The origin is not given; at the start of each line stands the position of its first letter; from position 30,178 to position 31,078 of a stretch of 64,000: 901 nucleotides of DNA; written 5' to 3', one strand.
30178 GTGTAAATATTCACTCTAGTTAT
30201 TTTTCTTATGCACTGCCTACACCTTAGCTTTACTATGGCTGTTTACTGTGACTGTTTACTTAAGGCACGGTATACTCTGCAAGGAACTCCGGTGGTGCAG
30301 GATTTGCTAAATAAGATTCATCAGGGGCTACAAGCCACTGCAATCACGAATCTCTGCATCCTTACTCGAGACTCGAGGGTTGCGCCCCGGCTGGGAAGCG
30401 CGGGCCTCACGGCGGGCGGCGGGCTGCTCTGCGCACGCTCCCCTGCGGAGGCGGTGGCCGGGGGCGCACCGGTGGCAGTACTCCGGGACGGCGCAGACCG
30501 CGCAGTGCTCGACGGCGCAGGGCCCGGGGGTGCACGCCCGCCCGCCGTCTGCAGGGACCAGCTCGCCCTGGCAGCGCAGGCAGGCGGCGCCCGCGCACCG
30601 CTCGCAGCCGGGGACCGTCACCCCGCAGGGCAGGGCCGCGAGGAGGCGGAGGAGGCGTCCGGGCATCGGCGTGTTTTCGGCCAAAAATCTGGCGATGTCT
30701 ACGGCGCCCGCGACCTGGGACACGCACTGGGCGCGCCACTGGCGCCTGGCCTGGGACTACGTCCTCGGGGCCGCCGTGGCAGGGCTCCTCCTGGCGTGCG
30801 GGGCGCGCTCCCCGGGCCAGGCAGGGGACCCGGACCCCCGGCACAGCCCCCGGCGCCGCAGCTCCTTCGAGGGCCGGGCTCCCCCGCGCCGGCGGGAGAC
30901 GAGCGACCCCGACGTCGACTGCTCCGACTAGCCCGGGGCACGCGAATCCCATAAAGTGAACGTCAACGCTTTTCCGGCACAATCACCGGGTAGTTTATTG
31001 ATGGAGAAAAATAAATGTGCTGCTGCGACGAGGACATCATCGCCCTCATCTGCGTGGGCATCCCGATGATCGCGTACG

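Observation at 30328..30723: Candidate small secreted Cys-rich (furin/VSP-like CXXC) peptide encoded inside the GC island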

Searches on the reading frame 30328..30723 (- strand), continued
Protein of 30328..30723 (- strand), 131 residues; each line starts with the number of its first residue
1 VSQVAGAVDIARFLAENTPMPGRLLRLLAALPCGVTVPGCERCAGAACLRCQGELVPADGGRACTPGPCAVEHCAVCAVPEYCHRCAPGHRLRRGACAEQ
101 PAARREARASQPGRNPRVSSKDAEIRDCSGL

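Call 82: predict_structure(alignment_id=A5)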
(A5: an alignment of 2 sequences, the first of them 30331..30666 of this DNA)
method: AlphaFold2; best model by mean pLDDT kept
length: 112 residues; sequences in the alignment: 2
mean_pLDDT: 68.6   pTM: 0.38
mean pLDDT of the five models: 68.6, 44.3, 43.7, 41.7, 40.5
residues with pLDDT >= 90: 0; 70-90: 64; 50-70: 24; < 50: 24
segments of 3 or more residues with pLDDT < 50: 1-3, 91-105, 107-112
pLDDT, mean of each block of 10 residues (from residue 1): 51 69 85 84 80 78 81 82 57 45 47 40
secondary structure, 60 per line:
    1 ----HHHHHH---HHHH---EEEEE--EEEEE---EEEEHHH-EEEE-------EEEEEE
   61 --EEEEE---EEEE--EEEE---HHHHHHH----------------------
elements in order: H5-10 H14-17 E21-25 E28-32 E36-39 E44-47 E55-60 E63-67 E71-74 E77-80 H84-90
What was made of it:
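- Foldseek TM-scores are only about 0.33, and only one of five AF2 models was confident (call 82).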

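Call 85: fold_search(model_id=the predicted structure, library=pdb)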
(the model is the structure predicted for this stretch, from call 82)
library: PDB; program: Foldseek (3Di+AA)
matches with E <= 10: 91; with E <= 0.001: 1
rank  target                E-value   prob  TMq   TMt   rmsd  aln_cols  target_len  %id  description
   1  4c8v_H                8.1e-04  1.00  0.33  0.34   7.1        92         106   23  Xenopus RSPO2 Fu1-Fu2 crystal form I (released 2013-11-20)
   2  4c8v_D                1.1e-03  1.00  0.34  0.34   6.8        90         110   23  Xenopus RSPO2 Fu1-Fu2 crystal form I (released 2013-11-20)
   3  4c9r_D                1.1e-03  1.00  0.34  0.35   6.8        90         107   23  Xenopus ZNRF3 ectodomain in complex with Xenopus RSPO2 Fu1-Fu2 crystal form I (released 2013-11-20)
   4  4li2_B                1.1e-03  1.00  0.30  0.32   7.0        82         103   26  Crystal Structures of Lgr4 and its complex with R-spondin1 (released 2013-08-07)
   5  4c8v_C                1.4e-03  1.00  0.34  0.33   6.7        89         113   24  Xenopus RSPO2 Fu1-Fu2 crystal form I (released 2013-11-20)
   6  4c8v_A                1.7e-03  1.00  0.34  0.33   6.7        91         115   23  Xenopus RSPO2 Fu1-Fu2 crystal form I (released 2013-11-20)
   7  4c99_D                1.9e-03  1.00  0.32  0.34   6.9        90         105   23  Mouse ZNRF3 ectodomain in complex with mouse RSPO2 Fu1-Fu2 crystal form I (released 2013-11-20)
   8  4c8v_E                2.2e-03  1.00  0.33  0.35   6.9        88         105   24  Xenopus RSPO2 Fu1-Fu2 crystal form I (released 2013-11-20)
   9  4kt1_E                2.4e-03  1.00  0.32  0.38   7.0        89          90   22  Complex of R-spondin 1 with LGR4 extracellular domain (released 2013-06-19)
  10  4c9u_B                2.4e-03  1.00  0.33  0.35   7.1        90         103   23  Xenopus ZNRF3 ectodomain in complex with Xenopus RSPO2 Fu1-Fu2 crystal form II (released 2013-11-20)
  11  4kng_P                2.7e-03  1.00  0.33  0.37   7.2        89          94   25  Crystal structure of human LGR5-RSPO1-RNF43 (released 2013-06-19)
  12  4c8v_B                3.5e-03  1.00  0.34  0.34   6.7        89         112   24  Xenopus RSPO2 Fu1-Fu2 crystal form I (released 2013-11-20)
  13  4c99_B                5.0e-03  0.99  0.29  0.32   6.9        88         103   24  Mouse ZNRF3 ectodomain in complex with mouse RSPO2 Fu1-Fu2 crystal form I (released 2013-11-20)
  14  4c9v_B                6.1e-03  0.99  0.32  0.34   6.5        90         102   23  Xenopus RNF43 ectodomain in complex with Xenopus RSPO2 Fu1-Fu2 (released 2013-11-20)
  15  4bsr_D                6.1e-03  0.99  0.31  0.33   7.0        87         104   23  Structure of the ectodomain of LGR5 in complex with R-spondin-1 (Fu1Fu2) in P22121 crystal form (released 2013-06-19)
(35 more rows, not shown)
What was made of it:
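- Its top 34 Foldseek hits are all R-spondin Fu1-Fu2 (calls 82, 85).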

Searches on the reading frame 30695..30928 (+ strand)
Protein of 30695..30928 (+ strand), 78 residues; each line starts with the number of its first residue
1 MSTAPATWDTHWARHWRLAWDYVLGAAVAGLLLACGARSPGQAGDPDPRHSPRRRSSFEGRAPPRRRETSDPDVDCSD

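Call 59: find_homologous_proteins(query=A2, max_evalue=0.001)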
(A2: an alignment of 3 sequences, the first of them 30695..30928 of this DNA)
Query A2 (3 sequences) (78 aa, profile of the alignment): 4 proteins with E <= 0.001 among 5245 candidates.
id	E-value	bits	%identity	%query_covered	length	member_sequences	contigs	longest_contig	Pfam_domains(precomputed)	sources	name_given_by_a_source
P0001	1.2e-44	168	100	100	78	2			-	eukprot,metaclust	eukprot:XP_001709971.1 Hypothetical protein GL50803_34968 [Giardia lamblia ATCC 50803]|metaclust:sta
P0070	4.2e-35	137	78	100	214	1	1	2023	-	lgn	-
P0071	1.7e-31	126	60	100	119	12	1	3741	-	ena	-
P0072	4.1e-28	115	55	100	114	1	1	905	-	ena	-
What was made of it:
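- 30695..30931 (+): Divergent partner gene, GL50803_34968 (78 aa). It is a small single-pass membrane protein with a conserved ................-TM N-terminus and an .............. C-terminus. Call 59 found the orthologues P0070, P0071 and P0072.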

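Call 60: find_encoding_contigs(protein=P0071, flank=4000, max_places=6)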
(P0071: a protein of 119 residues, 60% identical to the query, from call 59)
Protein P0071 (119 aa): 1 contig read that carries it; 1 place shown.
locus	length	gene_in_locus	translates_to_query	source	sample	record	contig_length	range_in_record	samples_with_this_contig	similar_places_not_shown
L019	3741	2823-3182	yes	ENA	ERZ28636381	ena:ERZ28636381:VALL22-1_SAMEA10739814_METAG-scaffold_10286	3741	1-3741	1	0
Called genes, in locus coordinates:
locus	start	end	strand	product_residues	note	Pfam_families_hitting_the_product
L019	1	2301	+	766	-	?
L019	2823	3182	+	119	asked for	-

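Call 61: find_encoding_contigs(protein=P0070, flank=4000, max_places=6)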
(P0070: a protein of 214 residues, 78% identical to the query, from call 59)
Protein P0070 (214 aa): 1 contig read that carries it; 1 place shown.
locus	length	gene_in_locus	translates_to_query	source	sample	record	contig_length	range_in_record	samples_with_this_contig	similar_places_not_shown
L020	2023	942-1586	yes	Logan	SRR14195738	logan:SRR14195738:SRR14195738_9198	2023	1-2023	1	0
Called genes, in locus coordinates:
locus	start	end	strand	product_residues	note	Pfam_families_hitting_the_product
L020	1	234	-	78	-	?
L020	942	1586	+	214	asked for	-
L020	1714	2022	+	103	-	?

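Call 65: list_cluster_members(proteins=[P0071, P0072, P0070, L018:221-628:-, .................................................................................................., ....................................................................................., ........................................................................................])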
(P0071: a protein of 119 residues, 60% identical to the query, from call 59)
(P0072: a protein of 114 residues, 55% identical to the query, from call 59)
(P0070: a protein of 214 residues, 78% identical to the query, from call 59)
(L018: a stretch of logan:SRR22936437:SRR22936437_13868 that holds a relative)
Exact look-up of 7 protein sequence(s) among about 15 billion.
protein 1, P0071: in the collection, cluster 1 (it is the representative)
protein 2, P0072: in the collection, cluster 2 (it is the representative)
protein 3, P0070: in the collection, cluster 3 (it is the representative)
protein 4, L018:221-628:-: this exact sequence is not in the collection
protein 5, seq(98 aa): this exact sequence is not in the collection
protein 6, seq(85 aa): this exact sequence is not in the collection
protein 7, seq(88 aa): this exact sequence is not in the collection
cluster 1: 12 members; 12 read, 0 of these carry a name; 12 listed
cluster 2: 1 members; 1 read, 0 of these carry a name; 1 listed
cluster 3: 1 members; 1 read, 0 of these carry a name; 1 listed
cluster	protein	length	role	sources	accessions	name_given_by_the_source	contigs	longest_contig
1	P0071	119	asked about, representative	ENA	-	-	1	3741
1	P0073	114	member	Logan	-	-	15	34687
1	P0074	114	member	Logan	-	-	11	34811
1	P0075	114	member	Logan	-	-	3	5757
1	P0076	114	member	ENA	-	-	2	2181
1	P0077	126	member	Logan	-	-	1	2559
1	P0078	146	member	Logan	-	-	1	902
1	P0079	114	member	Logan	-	-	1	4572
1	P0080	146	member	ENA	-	-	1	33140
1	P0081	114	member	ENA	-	-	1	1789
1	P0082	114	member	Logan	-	-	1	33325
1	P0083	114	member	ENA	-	-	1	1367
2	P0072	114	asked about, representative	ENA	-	-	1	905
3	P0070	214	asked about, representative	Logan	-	-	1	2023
